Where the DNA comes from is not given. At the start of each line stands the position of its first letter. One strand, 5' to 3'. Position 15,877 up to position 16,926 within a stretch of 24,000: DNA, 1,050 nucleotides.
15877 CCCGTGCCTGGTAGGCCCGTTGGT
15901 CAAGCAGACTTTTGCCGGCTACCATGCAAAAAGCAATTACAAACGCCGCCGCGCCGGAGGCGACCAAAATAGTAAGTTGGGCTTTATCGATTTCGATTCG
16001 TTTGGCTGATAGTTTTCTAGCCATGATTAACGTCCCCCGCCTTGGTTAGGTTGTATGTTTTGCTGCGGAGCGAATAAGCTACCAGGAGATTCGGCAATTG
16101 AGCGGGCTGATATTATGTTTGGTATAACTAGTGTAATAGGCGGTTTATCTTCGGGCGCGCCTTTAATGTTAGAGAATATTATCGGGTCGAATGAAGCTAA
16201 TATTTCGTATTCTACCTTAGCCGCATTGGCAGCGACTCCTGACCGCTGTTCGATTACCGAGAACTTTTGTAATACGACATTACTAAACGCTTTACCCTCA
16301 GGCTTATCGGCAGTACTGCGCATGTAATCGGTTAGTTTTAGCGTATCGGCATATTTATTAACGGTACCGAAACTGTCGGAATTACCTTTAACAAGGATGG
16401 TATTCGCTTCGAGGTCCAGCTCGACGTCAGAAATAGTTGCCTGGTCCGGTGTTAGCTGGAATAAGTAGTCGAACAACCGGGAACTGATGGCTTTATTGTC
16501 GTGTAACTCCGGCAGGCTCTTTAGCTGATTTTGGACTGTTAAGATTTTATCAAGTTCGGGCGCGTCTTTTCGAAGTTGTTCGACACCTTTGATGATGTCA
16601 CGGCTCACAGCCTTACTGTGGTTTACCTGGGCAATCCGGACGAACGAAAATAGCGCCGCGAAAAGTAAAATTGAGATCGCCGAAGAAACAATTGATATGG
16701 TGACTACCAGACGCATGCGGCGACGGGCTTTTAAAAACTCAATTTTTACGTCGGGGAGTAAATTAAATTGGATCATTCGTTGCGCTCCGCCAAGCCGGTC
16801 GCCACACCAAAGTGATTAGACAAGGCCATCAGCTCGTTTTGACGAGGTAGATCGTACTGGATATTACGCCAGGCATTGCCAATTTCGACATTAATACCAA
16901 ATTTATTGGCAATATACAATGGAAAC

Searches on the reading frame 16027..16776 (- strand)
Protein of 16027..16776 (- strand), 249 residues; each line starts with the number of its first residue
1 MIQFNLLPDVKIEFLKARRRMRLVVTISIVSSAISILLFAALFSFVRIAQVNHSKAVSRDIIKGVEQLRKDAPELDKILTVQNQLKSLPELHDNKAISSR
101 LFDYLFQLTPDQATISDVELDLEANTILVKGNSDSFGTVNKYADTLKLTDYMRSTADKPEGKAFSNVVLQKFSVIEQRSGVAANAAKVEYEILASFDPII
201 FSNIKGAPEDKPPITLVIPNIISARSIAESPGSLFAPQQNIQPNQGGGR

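Call 82: search_protein_families(library=pfam, proteins=[window:16027-16776:-], max_evalue=0.01)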
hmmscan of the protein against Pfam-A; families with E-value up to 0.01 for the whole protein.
window:16027-16776:- (249 aa): 1 family
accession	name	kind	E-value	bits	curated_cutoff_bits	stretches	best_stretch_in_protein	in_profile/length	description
PF05137.18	PilN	-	0.0004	20.8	22.8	1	100-153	1-52/78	Fimbrial assembly protein (PilN)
